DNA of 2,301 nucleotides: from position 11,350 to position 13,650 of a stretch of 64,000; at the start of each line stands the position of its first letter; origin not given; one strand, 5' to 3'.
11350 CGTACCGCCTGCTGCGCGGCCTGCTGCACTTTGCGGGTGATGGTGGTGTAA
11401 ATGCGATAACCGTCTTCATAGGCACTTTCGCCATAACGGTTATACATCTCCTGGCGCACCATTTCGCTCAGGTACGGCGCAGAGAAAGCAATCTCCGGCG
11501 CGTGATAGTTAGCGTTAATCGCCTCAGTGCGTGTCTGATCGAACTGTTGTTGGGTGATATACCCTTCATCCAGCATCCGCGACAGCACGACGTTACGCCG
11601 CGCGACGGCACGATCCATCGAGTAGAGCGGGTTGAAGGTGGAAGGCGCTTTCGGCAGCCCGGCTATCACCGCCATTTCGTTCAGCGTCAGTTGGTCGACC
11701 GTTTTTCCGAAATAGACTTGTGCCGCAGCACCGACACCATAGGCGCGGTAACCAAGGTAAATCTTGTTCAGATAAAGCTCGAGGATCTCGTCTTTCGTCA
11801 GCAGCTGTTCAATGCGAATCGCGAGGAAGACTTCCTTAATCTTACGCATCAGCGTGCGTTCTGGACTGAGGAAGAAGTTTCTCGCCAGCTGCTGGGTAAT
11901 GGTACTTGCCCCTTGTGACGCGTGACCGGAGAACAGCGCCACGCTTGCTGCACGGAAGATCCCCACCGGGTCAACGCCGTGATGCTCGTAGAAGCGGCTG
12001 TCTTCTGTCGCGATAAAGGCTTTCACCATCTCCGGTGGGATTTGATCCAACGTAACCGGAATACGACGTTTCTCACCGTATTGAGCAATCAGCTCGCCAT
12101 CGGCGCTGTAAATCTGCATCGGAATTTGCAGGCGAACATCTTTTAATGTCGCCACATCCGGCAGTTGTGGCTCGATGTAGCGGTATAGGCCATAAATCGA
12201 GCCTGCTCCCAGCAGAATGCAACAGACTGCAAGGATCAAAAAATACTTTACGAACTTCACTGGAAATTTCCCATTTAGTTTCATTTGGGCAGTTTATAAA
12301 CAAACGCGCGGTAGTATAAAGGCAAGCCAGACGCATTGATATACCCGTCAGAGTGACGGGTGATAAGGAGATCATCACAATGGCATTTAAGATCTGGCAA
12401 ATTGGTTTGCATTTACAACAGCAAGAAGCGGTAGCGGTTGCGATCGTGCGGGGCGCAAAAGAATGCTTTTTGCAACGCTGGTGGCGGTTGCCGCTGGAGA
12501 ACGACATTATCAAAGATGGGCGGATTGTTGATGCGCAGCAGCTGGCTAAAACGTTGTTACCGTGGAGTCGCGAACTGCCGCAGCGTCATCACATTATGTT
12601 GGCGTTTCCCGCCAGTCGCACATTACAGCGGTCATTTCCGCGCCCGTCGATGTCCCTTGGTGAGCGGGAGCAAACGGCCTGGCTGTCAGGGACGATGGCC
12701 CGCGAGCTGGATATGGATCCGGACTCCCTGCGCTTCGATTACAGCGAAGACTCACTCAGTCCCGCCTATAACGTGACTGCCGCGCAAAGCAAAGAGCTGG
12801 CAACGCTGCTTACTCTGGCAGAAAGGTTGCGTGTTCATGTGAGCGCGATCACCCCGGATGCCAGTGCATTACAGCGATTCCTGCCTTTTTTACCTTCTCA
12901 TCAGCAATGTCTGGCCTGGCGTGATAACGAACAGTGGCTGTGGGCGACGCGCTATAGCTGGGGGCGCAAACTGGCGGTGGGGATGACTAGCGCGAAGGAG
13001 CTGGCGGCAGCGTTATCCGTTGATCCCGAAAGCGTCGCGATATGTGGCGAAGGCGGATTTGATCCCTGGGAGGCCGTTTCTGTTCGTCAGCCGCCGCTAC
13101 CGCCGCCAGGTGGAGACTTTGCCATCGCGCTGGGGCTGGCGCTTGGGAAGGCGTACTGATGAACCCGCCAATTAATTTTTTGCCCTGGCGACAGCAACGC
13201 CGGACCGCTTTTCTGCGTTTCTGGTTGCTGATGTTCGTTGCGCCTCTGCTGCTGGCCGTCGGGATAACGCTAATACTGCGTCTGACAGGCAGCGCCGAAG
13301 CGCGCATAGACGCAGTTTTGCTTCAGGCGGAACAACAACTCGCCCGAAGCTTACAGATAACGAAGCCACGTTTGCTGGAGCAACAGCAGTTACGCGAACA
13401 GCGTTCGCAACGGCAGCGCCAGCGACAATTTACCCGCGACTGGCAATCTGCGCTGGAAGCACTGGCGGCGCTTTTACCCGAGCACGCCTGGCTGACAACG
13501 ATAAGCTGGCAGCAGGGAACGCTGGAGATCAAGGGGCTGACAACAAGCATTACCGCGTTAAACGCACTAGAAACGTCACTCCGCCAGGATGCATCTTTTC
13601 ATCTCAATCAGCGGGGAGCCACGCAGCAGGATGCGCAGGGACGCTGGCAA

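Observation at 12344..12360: Perfect 7-bp palindrome immediately upstream of the hofM ribosome-binding site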

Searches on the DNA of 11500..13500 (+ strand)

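Call 4: search_rna_families(source=window, start=11500, end=13500, threshold=evalue, max_evalue=10)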
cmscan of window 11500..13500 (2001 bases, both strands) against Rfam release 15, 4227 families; matches with E-value up to 10: 2.
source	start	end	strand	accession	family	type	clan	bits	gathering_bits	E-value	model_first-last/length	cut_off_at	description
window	12827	12909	-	RF01625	ceN28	Gene; snRNA; snoRNA; CD-box;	-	18.2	70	1.6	1-88/88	no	Caenorhabditis snoRNA ceN28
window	12106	12131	+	RF02812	asponA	Gene; antisense;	-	14.7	113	0.16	116-141/295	no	anti ponA RNA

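Call 6: search_dna_similar(query=window:12150-12500:+, collection=ecoli_genomes, mode=near, max_rows=12, rows=spread)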
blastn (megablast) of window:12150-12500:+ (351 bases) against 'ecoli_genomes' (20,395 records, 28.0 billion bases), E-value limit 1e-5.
Records with a match: 5427; places in all: 5428; records where one place covers at least 80% of the query: 5427.
Genomes with a match: 5426 of 5426; with a place that covers at least 80% of the query: 5426. Places per genome that has any: lowest 1, median 1, highest 2. On chromosomes: 5427 places; on plasmids: 1.
Best place of each record, by identity: >=99% 4314; 95-99% 1113.
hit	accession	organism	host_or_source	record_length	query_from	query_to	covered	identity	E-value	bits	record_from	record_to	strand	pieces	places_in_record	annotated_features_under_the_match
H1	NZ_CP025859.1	Escherichia coli strain 504239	Homo sapiens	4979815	1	351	100%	100.0%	0e+0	649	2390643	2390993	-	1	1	hofM: DNA utilization protein HofM | mrcA: peptidoglycan glycosyltransferase/peptidoglycan DD-transpeptidase MrcA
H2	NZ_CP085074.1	Escherichia coli strain P21_SE1_04.20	Homo sapiens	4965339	1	351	100%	100.0%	0e+0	649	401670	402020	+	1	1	hofM: DNA utilization protein HofM | mrcA: peptidoglycan glycosyltransferase/peptidoglycan DD-transpeptidase MrcA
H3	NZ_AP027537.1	Escherichia coli strain LR-46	Homo sapiens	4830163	1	351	100%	100.0%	0e+0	649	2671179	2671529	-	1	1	hofM: DNA utilization protein HofM | mrcA: peptidoglycan glycosyltransferase/peptidoglycan DD-transpeptidase MrcA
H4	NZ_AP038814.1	Escherichia coli strain TB354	Gallus gallus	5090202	1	351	100%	100.0%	0e+0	649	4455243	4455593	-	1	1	hofM: DNA utilization protein HofM | mrcA: peptidoglycan glycosyltransferase/peptidoglycan DD-transpeptidase MrcA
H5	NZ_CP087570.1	Escherichia coli strain 114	urine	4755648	1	351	100%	99.7%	0e+0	643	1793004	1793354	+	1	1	hofM: DNA utilization protein HofM | mrcA: peptidoglycan glycosyltransferase/peptidoglycan DD-transpeptidase MrcA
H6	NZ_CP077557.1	Escherichia coli O111:H8 strain 02-3334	Homo sapiens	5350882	1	351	100%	99.7%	0e+0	643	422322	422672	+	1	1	hofM: DNA utilization protein HofM | mrcA: peptidoglycan glycosyltransferase/peptidoglycan DD-transpeptidase MrcA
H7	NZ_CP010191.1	Escherichia coli strain M8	mouse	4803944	1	351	100%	99.4%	7e-180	638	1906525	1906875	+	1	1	hofM: DNA utilization protein HofM | mrcA: peptidoglycan glycosyltransferase/peptidoglycan DD-transpeptidase MrcA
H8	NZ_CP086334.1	Escherichia coli strain EBJ003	Homo sapiens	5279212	1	351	100%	99.1%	3e-178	632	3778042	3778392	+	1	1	hofM: DNA utilization protein HofM | mrcA: peptidoglycan glycosyltransferase/peptidoglycan DD-transpeptidase MrcA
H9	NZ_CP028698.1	Escherichia coli strain 106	cattle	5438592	1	348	99%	99.4%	3e-178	632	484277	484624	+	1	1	hofM: DNA utilization protein HofM | mrcA: peptidoglycan glycosyltransferase/peptidoglycan DD-transpeptidase MrcA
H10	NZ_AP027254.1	Escherichia coli strain JNE120442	Homo sapiens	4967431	1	351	100%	98.3%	3e-173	616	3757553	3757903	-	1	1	hofM: DNA utilization protein HofM | mrcA: peptidoglycan glycosyltransferase/peptidoglycan DD-transpeptidase MrcA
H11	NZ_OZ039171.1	Escherichia coli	-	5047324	1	351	100%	98.3%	3e-173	616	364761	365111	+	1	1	hofM: DNA utilization protein HofM | mrcA: peptidoglycan glycosyltransferase/peptidoglycan DD-transpeptidase MrcA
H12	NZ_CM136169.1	Escherichia coli strain PRO_A-1412-6M-A_ESBL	Homo sapiens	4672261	1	292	83%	100.0%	2e-150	540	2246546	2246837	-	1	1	mrcA: peptidoglycan glycosyltransferase/peptidoglycan DD-transpeptidase MrcA | hofM: DNA utilization protein HofM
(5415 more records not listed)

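Call 41: search_dna_similar(query=window:12322-12381:+, collection=ecoli_genomes, mode=distant, max_rows=40, rows=spread, max_evalue=0.001)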
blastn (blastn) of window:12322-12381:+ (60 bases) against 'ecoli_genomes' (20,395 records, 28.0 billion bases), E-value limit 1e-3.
Records with a match: 5427; places in all: 5428; records where one place covers at least 80% of the query: 5427.
Genomes with a match: 5426 of 5426; with a place that covers at least 80% of the query: 5426. Places per genome that has any: lowest 1, median 1, highest 2. On chromosomes: 5427 places; on plasmids: 1.
Best place of each record, by identity: >=99% 5043; 95-99% 384.
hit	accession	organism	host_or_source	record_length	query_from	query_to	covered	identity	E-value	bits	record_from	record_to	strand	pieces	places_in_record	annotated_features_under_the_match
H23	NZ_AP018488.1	Escherichia coli O157:H7 strain PV15-279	Homo sapiens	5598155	1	60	100%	100.0%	9e-22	109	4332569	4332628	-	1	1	hofM: DNA utilization protein HofM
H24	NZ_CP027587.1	Escherichia coli strain 2013C-4974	Homo sapiens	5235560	1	60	100%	100.0%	9e-22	109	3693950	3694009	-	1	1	hofM: DNA utilization protein HofM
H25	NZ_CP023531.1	Escherichia coli strain FDAARGOS_401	Homo sapiens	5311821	1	60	100%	100.0%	9e-22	109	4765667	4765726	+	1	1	hofM: DNA utilization protein HofM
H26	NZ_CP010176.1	Escherichia coli strain H10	not applicable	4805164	1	60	100%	100.0%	9e-22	109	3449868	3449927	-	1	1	hofM: DNA utilization protein HofM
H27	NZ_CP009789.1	Escherichia coli K-12 strain K-12 ER3413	-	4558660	1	60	100%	100.0%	9e-22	109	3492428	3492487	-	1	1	hofM: DNA utilization protein HofM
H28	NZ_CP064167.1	Escherichia coli O157:H7 strain Wll001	Homo sapiens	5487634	1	60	100%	100.0%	9e-22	109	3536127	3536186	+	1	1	hofM: DNA utilization protein HofM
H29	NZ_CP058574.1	Escherichia coli strain EC1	Homo sapiens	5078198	1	60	100%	100.0%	9e-22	109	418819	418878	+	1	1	hofM: DNA utilization protein HofM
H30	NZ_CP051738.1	Escherichia coli strain SCU-105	Homo sapiens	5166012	1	60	100%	100.0%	9e-22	109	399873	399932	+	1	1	hofM: DNA utilization protein HofM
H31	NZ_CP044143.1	Escherichia coli O157 strain AR-0429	missing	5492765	1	60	100%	100.0%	9e-22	109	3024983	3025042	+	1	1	hofM: DNA utilization protein HofM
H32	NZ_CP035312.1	Escherichia coli strain D72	pig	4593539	1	60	100%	100.0%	9e-22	109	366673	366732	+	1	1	hofM: DNA utilization protein HofM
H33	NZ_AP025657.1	Escherichia coli strain TUM13867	Homo sapiens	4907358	1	60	100%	100.0%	9e-22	109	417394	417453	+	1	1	hofM: DNA utilization protein HofM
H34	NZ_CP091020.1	Escherichia coli strain STEC308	mutton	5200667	1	60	100%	100.0%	9e-22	109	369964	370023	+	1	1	hofM: DNA utilization protein HofM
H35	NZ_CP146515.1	Escherichia coli strain MDP9-27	Spinach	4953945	1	60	100%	100.0%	9e-22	109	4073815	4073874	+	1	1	hofM: DNA utilization protein HofM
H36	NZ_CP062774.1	Escherichia coli O157:H7 strain Z563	Bovine Faeces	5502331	1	60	100%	100.0%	9e-22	109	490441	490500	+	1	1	hofM: DNA utilization protein HofM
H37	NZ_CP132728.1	Escherichia coli strain LZSFT34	-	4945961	1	60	100%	100.0%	9e-22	109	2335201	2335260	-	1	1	hofM: DNA utilization protein HofM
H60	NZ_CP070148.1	Escherichia coli strain FDAARGOS_1297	Homo sapiens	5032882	1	60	100%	98.3%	4e-20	104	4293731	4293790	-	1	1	hofM: DNA utilization protein HofM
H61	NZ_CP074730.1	Escherichia coli strain SJ2D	Homo sapiens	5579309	1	60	100%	98.3%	4e-20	104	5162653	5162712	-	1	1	hofM: DNA utilization protein HofM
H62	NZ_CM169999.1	Escherichia coli strain N96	Tibetan Pig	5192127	1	60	100%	98.3%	4e-20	104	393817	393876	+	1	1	hofM: DNA utilization protein HofM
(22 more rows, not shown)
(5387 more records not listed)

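Call 42: get_annotated_region(hit=H60, flank=20)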
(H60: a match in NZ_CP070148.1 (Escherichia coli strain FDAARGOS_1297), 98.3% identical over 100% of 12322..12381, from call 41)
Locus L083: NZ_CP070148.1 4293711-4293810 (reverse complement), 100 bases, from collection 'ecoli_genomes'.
description: Escherichia coli strain FDAARGOS_1297 chromosome, complete genome
organism: Escherichia coli strain FDAARGOS_1297 (NCBI taxid 562)
replicon: chromosome; assembly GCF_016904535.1
host: Homo sapiens; source: missing; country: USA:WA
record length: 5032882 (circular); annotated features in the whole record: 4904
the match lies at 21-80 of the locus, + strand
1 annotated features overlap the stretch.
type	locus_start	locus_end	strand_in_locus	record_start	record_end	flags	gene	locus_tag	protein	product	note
CDS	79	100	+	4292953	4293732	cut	hofM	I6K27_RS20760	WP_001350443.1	DNA utilization protein HofM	-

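Call 43: get_annotated_region(hit=H61, flank=20)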
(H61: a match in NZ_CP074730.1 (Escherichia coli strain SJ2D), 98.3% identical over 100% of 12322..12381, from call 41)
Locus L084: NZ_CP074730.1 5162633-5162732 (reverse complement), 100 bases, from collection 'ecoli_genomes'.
description: Escherichia coli strain SJ2D chromosome, complete genome
organism: Escherichia coli strain SJ2D (NCBI taxid 562)
replicon: chromosome; assembly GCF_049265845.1
host: Homo sapiens; source: missing; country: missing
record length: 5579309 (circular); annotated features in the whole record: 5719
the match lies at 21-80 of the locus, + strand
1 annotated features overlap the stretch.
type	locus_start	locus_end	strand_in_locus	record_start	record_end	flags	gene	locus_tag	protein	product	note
CDS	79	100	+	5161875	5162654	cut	hofM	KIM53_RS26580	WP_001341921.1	DNA utilization protein HofM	-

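Call 44: get_annotated_region(hit=H62, flank=20)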
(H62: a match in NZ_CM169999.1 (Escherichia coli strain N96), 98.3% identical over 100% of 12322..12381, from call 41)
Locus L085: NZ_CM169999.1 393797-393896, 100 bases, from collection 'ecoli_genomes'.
description: Escherichia coli strain N96 chromosome, whole genome shotgun sequence
organism: Escherichia coli strain N96 (NCBI taxid 562)
replicon: chromosome; assembly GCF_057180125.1
host: Tibetan Pig; source: feces; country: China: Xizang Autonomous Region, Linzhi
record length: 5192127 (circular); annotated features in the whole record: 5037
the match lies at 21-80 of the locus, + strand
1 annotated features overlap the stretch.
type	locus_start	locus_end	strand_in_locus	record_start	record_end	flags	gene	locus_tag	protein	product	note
CDS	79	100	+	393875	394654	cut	hofM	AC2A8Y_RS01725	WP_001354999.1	DNA utilization protein HofM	-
